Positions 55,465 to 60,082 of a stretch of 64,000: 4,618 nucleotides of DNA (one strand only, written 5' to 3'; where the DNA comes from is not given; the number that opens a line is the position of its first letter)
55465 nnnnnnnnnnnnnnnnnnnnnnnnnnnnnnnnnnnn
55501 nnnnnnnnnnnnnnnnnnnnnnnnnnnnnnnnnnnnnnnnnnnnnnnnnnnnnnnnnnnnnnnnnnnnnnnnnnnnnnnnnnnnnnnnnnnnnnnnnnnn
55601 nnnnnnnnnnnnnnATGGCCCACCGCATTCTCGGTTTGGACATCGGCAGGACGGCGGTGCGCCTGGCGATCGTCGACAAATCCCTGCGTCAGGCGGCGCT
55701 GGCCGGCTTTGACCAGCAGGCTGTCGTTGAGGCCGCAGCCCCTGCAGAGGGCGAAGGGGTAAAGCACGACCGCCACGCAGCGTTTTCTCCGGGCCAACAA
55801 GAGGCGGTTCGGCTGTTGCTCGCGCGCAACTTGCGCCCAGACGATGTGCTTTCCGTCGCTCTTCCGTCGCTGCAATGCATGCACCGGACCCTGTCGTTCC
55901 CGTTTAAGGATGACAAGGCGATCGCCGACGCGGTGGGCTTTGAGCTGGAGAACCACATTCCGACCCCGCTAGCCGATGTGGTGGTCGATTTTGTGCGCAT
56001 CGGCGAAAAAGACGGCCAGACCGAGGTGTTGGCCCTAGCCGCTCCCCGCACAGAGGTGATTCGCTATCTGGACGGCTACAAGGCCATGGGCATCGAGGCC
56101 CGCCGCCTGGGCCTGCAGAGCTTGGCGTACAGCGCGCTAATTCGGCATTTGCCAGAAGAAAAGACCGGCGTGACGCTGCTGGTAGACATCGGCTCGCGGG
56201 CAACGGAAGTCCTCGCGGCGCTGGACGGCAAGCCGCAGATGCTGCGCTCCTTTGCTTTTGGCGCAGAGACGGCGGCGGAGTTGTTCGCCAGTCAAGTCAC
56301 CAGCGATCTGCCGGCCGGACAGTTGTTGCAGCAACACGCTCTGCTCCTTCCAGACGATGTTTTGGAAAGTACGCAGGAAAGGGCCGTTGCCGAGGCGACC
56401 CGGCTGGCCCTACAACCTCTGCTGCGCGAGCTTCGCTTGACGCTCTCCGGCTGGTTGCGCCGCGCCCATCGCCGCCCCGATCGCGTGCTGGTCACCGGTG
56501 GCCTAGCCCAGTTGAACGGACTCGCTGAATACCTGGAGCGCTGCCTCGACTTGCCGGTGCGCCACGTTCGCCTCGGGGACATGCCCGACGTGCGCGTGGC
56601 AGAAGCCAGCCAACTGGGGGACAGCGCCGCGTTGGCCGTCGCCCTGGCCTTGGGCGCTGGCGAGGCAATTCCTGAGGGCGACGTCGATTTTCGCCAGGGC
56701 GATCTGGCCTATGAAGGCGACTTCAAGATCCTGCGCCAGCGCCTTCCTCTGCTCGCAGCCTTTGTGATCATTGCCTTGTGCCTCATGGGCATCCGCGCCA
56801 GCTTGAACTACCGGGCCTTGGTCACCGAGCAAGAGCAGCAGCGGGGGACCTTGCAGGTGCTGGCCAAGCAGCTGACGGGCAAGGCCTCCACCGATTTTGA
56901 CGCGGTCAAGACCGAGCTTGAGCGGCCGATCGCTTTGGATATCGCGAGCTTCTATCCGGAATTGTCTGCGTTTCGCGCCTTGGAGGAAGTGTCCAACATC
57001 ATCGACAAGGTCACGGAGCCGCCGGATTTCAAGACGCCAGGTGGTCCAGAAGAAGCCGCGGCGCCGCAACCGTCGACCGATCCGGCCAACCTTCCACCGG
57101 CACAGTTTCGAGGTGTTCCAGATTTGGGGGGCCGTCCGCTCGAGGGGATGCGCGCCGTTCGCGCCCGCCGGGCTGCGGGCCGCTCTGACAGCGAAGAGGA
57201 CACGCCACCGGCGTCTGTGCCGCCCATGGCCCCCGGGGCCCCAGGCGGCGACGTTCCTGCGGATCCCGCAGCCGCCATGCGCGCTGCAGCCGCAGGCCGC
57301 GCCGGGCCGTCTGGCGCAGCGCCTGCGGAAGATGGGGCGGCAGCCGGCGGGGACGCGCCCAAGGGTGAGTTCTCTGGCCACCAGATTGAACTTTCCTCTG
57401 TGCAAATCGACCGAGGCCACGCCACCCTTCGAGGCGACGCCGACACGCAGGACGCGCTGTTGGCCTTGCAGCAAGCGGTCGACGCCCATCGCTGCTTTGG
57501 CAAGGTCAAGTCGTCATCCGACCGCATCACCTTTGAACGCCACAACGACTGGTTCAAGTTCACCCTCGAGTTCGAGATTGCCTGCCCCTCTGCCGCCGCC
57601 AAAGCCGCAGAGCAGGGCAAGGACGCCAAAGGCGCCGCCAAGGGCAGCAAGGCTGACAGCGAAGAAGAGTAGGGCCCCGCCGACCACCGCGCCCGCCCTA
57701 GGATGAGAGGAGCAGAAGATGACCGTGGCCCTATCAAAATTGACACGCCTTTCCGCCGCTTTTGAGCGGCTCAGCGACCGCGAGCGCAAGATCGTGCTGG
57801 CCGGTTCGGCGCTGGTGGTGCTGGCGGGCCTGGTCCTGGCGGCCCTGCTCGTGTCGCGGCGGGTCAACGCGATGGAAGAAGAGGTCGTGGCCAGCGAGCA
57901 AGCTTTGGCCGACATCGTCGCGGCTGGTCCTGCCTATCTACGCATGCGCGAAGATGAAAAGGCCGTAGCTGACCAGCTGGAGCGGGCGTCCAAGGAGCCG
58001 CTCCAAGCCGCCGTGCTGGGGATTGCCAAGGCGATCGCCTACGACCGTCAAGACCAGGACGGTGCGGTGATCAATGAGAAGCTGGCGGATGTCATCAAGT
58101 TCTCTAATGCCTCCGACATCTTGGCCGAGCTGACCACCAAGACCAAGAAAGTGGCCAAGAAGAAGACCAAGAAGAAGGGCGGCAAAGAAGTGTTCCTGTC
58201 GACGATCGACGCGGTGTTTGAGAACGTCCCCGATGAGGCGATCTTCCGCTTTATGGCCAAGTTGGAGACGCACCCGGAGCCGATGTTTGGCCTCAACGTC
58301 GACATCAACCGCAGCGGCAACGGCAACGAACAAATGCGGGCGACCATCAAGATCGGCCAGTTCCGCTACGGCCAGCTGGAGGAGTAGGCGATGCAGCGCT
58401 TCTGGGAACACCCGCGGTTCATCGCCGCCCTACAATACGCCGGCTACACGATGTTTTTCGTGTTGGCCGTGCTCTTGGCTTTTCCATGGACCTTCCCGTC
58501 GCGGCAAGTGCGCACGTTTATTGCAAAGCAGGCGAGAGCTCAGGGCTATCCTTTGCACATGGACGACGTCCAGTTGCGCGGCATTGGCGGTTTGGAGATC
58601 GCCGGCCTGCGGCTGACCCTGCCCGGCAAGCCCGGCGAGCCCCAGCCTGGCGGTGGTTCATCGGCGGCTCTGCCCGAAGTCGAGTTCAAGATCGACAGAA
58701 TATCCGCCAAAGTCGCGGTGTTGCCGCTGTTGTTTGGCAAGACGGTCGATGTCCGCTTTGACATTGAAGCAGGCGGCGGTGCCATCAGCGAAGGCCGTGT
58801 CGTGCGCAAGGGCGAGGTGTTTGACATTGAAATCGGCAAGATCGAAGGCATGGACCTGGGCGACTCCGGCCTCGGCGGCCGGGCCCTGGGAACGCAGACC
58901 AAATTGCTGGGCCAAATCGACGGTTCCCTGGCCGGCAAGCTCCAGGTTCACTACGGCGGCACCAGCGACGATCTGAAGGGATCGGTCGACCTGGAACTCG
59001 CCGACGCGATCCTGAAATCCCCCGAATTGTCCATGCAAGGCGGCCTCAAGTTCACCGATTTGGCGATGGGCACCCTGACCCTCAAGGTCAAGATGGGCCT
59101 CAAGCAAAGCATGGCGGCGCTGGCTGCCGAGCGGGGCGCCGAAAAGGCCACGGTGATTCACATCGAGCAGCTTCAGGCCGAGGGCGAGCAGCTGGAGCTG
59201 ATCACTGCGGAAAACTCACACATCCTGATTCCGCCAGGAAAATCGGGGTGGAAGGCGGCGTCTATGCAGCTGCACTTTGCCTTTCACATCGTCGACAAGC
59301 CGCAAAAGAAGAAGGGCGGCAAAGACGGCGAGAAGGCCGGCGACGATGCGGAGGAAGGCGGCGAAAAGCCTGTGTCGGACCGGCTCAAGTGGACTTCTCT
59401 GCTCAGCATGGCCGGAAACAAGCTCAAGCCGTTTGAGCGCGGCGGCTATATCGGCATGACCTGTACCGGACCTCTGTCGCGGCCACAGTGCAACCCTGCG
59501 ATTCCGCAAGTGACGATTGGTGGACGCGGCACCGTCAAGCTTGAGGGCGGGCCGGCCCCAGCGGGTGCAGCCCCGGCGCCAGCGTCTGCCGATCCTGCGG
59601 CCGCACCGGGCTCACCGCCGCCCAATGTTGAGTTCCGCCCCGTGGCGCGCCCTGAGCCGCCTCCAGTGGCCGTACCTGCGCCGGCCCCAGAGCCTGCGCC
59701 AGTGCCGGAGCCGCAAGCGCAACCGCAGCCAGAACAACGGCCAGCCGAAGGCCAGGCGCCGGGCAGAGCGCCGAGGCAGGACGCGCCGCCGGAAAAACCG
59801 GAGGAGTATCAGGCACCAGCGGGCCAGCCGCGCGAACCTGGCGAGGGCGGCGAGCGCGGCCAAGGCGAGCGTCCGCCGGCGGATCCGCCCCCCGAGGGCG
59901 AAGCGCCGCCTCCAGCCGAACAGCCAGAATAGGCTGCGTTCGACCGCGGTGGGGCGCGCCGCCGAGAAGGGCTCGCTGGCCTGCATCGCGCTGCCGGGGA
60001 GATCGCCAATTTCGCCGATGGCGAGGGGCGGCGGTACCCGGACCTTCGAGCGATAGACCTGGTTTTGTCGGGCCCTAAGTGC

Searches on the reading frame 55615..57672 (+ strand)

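Call 10: search_protein_families(library=ncbifam, proteins=[window:55615-57672:+], max_evalue=0.001)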
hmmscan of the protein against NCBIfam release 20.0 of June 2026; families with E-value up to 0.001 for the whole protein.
window:55615-57672:+ (685 aa): 2 families
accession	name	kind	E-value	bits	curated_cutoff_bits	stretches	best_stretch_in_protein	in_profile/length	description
TIGR01175.1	pilM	subfamily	7.6e-21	74.5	133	1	5-319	5-314/348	type IV pilus assembly protein PilM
NF045709.1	Amuc_1101_fam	equivalog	1.5e-16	60.4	650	1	61-406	54-403/608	Amuc_1101 family PilM-like pilus complex protein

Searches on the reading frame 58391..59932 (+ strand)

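Call 10: search_protein_families(library=ncbifam, proteins=[window:58391-59932:+], max_evalue=0.001)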
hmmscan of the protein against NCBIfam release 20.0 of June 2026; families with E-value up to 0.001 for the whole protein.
window:58391-59932:+ (513 aa): 1 family
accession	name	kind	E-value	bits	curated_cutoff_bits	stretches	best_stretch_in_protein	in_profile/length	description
TIGR04411.1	T2SS_GspN_Lepto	equivalog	2.7e-25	89.4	50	1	14-235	3-198/280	type II secretion system protein GspN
